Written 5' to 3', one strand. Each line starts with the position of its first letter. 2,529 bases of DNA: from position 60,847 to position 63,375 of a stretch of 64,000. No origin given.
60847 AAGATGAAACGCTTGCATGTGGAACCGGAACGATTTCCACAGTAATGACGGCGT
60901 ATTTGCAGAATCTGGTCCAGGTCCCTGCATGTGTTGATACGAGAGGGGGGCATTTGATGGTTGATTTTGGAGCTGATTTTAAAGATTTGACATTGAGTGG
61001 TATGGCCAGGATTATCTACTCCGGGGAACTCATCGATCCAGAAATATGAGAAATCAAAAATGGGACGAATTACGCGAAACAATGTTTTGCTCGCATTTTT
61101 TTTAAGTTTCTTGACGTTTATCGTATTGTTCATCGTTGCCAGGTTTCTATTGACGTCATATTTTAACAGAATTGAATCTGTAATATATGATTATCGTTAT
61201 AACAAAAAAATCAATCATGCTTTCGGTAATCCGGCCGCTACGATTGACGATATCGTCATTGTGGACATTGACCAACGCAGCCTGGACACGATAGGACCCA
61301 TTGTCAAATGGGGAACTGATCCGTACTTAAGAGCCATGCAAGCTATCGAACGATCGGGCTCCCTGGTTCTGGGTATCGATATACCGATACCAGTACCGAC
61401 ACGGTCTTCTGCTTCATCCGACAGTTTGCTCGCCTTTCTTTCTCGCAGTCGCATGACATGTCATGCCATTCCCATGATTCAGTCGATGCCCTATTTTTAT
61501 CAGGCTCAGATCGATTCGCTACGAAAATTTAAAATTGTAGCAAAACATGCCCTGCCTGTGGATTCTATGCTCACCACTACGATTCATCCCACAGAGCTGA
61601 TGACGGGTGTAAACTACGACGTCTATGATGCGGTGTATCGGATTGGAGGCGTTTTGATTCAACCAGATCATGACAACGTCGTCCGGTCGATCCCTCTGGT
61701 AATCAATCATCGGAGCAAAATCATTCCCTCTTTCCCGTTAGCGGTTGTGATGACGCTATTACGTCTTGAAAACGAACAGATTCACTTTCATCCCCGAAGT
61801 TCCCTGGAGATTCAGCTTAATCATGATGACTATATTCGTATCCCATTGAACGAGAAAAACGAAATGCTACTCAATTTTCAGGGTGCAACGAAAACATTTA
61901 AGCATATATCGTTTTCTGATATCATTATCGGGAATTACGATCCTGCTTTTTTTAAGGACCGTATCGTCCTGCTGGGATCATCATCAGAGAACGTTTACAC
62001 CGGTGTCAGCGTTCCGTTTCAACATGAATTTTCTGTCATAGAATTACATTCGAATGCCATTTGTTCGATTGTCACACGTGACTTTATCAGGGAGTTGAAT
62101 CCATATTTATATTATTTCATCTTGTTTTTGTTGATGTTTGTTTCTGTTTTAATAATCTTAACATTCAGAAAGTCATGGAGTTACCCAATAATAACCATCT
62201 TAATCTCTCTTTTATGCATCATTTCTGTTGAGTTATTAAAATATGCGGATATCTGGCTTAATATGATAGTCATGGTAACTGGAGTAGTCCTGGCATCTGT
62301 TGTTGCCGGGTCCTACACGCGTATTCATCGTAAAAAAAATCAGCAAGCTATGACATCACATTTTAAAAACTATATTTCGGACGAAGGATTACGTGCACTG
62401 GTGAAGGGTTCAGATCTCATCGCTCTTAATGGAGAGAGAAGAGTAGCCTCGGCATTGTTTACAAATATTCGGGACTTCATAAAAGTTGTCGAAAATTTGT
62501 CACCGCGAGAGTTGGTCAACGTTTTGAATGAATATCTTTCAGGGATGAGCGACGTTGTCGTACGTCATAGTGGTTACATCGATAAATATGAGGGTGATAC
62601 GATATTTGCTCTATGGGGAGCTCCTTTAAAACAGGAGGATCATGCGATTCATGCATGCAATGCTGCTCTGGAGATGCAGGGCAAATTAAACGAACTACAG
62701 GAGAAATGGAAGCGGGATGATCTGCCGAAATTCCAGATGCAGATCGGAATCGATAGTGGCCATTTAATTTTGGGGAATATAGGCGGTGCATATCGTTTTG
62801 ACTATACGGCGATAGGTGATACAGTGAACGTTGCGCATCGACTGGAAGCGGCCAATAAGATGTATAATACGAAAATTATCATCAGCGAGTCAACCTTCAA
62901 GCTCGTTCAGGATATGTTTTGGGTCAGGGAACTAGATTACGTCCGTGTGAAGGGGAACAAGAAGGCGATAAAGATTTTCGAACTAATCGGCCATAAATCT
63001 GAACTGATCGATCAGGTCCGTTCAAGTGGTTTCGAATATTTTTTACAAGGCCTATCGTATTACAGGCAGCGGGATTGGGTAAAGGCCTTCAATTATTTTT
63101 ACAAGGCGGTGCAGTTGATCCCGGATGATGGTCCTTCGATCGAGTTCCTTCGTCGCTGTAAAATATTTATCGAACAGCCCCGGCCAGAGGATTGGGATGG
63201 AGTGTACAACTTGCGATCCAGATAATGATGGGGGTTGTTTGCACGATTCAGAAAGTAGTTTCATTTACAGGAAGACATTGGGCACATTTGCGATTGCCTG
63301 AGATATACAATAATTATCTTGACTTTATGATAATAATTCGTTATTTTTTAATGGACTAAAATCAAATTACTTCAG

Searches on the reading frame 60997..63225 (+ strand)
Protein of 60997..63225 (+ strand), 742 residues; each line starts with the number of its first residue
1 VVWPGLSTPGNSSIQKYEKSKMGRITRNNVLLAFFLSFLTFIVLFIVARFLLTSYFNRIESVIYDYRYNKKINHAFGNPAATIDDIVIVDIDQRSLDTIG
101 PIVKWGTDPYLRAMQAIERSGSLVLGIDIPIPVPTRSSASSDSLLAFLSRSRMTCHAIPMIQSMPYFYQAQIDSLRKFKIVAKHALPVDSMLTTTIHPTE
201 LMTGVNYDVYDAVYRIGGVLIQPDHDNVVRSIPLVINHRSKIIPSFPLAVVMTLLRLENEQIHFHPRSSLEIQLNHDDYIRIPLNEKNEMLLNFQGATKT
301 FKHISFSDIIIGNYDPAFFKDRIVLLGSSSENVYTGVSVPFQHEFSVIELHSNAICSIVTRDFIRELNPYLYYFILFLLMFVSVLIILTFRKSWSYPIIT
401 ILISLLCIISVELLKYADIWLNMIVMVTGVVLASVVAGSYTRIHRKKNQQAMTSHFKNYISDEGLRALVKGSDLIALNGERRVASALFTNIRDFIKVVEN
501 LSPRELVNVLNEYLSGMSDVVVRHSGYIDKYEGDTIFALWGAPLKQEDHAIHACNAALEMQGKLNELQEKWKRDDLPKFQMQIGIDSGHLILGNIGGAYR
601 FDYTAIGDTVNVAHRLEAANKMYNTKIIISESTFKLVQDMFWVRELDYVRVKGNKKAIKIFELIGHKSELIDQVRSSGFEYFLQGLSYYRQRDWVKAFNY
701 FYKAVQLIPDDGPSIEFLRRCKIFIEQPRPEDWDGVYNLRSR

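Call 77: search_protein_families(library=pfam, proteins=[window:60997-63225:+], max_evalue=0.00001)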
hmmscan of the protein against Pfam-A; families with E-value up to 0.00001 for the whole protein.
window:60997-63225:+ (742 aa): 2 families
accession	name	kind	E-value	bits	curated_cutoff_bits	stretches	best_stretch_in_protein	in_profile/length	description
PF05226.16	CHASE2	-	6.4e-35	121.4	26.3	1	44-380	5-252/257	CHASE2 domain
PF00211.25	Guanylate_cyc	-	1.3e-22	80.8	21.9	1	485-662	10-180/183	Adenylate and Guanylate cyclase catalytic domain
